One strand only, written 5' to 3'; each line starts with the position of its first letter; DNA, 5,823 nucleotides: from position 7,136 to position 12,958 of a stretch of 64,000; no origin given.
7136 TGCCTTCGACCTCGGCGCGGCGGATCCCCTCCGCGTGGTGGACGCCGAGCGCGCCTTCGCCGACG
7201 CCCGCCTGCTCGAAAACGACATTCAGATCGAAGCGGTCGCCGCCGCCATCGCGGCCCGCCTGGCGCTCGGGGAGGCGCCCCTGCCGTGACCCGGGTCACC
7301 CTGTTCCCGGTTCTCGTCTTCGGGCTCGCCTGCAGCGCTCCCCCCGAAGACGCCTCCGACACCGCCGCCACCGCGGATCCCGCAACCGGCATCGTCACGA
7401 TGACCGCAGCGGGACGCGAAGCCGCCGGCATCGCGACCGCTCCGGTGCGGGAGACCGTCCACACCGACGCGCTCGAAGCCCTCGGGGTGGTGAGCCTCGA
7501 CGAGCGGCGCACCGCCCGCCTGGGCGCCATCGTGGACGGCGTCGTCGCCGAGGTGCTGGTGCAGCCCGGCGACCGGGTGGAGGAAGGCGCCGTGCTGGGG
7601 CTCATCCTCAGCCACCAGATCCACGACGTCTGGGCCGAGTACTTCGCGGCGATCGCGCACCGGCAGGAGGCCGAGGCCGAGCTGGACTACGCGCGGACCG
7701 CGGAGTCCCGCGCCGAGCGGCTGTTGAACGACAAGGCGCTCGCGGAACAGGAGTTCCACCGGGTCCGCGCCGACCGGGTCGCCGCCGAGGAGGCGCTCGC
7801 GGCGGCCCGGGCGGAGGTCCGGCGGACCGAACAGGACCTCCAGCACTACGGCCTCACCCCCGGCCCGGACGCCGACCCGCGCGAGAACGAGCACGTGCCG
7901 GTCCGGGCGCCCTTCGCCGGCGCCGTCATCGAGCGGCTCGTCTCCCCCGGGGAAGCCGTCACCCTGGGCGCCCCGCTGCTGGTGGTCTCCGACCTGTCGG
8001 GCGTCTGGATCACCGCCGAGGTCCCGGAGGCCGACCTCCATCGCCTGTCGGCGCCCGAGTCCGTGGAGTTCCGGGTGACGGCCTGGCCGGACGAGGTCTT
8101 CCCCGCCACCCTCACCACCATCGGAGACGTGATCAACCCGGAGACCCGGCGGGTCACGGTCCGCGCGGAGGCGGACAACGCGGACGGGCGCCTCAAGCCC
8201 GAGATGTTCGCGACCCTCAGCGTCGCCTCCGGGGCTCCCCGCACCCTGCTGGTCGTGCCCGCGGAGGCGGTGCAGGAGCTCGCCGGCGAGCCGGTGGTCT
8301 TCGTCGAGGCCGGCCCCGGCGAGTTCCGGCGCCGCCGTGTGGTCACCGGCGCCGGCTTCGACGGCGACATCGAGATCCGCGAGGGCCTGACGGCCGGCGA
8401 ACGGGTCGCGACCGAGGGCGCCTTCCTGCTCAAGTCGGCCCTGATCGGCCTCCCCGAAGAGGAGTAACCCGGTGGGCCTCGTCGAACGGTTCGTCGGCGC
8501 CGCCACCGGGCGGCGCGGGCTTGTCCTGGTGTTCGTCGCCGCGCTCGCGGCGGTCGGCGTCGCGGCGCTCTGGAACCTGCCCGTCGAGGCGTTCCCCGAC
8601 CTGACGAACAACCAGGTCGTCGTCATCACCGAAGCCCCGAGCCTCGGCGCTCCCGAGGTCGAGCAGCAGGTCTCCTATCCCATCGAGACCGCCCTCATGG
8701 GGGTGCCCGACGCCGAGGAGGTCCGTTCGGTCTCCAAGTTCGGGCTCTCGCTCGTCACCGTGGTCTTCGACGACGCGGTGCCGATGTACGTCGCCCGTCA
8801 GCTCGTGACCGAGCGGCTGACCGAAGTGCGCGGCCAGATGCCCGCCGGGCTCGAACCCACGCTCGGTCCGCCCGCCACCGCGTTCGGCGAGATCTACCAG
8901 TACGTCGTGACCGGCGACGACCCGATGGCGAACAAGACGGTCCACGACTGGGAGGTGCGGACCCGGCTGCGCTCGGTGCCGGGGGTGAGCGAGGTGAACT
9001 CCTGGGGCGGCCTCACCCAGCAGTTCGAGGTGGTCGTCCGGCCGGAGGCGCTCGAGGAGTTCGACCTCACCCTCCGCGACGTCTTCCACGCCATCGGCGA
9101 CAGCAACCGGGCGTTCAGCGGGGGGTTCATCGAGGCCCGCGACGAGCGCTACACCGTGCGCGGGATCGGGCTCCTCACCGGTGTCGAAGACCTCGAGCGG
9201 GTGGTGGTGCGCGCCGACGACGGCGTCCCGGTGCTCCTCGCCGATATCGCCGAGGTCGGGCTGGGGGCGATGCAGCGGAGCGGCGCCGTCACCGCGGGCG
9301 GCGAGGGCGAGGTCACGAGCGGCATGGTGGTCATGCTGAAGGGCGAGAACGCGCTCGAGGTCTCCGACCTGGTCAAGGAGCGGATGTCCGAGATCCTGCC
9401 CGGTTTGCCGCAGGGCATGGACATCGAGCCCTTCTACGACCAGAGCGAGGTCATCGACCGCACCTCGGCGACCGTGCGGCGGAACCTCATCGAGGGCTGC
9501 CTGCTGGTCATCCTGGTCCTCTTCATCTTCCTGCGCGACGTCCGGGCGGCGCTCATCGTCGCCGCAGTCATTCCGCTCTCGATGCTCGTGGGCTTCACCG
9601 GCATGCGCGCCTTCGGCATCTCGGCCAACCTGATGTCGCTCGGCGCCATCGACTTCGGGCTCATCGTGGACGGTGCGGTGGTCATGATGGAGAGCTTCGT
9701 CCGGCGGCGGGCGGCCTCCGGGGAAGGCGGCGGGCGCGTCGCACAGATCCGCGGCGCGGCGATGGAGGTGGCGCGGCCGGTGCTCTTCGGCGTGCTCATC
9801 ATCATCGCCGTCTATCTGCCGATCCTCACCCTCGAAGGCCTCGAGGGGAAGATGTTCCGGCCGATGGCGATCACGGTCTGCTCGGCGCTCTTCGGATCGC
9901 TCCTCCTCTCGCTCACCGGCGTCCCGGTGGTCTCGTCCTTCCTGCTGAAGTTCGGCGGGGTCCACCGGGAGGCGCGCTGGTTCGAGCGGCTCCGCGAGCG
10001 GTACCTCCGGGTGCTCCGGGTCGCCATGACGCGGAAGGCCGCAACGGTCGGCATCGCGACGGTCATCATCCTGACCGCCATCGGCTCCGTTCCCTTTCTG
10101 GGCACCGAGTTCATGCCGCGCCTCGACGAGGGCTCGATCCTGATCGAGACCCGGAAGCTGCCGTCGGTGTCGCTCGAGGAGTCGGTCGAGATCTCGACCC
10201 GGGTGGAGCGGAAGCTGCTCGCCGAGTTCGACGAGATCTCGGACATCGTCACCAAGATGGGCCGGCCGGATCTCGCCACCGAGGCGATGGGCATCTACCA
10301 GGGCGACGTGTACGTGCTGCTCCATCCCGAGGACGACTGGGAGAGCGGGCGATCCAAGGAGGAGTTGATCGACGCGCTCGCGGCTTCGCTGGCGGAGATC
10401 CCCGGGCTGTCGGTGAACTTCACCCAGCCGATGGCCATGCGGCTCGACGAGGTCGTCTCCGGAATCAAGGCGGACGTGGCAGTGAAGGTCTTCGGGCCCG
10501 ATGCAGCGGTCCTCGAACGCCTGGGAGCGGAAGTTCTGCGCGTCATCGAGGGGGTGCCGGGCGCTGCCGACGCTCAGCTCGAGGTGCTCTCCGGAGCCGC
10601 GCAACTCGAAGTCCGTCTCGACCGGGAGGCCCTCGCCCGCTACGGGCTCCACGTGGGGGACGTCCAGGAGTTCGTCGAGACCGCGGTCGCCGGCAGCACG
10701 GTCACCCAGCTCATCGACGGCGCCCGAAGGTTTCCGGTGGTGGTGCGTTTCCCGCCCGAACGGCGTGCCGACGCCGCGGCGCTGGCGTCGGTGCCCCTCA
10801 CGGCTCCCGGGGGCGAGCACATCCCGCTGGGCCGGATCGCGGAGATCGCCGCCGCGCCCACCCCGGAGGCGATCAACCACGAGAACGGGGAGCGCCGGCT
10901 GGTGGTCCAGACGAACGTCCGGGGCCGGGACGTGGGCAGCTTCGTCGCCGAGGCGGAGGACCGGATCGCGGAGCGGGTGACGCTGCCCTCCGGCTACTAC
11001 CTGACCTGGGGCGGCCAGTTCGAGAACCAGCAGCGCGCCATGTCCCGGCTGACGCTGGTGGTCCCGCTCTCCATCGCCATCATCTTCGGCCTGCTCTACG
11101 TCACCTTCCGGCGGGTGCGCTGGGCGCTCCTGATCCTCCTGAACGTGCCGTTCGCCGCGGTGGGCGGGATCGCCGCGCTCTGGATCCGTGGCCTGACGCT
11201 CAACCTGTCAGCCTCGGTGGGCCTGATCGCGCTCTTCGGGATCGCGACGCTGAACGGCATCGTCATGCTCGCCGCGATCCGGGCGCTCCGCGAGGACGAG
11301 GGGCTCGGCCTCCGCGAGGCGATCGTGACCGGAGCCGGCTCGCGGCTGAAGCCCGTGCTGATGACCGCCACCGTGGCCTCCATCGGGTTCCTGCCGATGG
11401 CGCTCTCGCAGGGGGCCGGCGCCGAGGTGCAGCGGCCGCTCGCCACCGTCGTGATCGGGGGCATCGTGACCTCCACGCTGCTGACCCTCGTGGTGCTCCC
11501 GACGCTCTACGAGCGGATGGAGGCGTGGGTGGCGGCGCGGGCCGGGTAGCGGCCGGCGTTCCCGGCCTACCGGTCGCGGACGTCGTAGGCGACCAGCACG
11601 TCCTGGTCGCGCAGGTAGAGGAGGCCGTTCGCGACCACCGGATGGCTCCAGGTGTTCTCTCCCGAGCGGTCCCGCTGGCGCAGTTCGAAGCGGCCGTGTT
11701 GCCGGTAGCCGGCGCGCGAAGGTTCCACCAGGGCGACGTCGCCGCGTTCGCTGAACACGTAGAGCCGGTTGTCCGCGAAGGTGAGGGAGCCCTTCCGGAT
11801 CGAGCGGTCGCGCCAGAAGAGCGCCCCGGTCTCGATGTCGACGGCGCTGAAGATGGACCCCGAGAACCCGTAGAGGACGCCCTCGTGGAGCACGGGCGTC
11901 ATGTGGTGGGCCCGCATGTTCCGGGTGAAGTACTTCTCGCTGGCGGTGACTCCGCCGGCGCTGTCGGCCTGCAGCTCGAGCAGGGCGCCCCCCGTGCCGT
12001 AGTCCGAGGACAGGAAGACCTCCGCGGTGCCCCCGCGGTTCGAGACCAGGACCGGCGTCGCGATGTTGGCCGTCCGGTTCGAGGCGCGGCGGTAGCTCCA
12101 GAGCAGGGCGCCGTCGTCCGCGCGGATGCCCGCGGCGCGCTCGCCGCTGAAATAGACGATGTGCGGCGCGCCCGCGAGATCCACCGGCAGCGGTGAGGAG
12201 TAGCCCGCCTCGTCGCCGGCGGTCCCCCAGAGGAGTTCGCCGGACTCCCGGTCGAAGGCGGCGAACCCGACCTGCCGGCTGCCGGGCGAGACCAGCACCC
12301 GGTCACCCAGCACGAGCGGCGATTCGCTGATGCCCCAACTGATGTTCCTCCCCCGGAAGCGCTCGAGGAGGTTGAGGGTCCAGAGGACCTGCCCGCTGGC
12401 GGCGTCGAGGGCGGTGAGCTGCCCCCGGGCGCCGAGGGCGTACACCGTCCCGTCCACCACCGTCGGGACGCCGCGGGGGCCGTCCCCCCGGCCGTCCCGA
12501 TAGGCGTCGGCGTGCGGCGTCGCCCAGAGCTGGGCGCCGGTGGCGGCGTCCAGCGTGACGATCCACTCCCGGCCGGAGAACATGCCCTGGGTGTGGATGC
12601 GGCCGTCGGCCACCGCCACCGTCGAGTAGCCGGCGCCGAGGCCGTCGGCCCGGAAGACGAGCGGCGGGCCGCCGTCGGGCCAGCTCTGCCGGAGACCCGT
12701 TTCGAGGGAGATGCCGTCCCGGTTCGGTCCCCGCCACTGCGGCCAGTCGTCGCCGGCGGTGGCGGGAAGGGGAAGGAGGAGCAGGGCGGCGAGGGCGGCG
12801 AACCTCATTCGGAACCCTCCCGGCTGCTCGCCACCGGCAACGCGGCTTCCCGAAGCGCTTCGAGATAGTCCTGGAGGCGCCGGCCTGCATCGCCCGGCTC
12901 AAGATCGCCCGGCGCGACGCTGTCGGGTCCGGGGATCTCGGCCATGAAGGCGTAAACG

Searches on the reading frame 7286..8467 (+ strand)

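Call 21: search_protein_families(library=pfam, proteins=[window:7286-8467:+], max_evalue=0.00001)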
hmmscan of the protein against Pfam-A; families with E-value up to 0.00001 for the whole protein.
window:7286-8467:+ (393 aa): 2 families
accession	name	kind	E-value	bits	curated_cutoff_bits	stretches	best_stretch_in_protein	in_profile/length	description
PF16576.10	HlyD_D23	-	2.9e-42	144.8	30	1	61-309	4-214/214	Barrel-sandwich domain of CusB or HlyD membrane-fusion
PF13437.12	HlyD_3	-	1.6e-18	67.8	22.2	1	206-305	2-105/106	HlyD family secretion protein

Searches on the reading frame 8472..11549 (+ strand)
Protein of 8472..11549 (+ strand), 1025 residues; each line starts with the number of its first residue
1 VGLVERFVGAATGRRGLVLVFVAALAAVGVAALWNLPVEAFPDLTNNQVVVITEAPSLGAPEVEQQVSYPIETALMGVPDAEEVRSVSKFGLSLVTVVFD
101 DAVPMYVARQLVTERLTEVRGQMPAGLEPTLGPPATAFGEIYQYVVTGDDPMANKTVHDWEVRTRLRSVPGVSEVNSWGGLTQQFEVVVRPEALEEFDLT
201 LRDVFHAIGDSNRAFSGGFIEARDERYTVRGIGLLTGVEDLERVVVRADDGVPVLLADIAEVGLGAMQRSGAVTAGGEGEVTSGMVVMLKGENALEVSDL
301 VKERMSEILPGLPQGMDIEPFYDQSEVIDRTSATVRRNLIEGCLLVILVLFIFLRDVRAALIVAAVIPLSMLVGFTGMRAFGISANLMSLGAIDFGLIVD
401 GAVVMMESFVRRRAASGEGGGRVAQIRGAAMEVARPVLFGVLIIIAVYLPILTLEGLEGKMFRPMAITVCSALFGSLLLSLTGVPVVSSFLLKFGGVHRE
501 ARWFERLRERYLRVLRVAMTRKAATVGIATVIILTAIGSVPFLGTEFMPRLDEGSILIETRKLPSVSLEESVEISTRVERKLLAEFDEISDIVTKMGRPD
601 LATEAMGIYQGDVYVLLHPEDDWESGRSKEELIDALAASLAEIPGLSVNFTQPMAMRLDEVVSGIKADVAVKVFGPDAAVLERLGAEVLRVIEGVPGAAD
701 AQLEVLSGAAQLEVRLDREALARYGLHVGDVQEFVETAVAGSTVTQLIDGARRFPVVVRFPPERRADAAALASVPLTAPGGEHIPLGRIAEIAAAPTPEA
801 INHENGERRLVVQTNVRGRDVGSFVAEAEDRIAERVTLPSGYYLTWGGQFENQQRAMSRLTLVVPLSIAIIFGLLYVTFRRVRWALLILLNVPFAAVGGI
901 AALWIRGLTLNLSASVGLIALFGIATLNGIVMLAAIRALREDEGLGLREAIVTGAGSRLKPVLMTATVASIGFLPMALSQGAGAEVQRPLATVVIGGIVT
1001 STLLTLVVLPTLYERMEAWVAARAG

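Call 21: search_protein_families(library=pfam, proteins=[window:8472-11549:+], max_evalue=0.00001)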
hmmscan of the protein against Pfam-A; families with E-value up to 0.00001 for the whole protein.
window:8472-11549:+ (1025 aa): 1 family
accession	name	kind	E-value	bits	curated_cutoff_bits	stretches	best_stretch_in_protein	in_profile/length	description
PF00873.25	ACR_tran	-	2.1e-282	939.9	28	1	13-1014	7-1018/1021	AcrB/AcrD/AcrF family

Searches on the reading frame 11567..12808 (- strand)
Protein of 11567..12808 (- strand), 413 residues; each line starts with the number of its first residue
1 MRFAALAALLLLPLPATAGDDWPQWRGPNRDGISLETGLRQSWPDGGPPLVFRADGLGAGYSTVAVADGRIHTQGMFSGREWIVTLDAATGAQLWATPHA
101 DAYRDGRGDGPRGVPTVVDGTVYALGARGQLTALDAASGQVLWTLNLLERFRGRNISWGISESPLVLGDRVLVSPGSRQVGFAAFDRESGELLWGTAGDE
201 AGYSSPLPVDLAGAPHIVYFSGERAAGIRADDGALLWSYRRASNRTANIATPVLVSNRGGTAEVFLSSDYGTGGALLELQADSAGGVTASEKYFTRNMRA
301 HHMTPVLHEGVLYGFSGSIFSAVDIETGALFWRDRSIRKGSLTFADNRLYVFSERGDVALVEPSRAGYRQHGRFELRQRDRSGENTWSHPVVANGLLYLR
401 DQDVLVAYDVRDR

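Call 21: search_protein_families(library=pfam, proteins=[window:11567-12808:-], max_evalue=0.00001)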
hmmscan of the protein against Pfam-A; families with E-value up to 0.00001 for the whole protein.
window:11567-12808:- (413 aa): 2 families
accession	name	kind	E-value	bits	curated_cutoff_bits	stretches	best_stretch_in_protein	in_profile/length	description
PF13360.13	PQQ_2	-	3.2e-30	105.9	27.6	1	81-314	3-212/233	Outer membrane protein assembly factor BamB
PF01011.28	PQQ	-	2.9e-11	43.2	26.7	0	114-146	52-84/595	Glucose/ethanol/alcohol dehydrogenase, beta-propeller domain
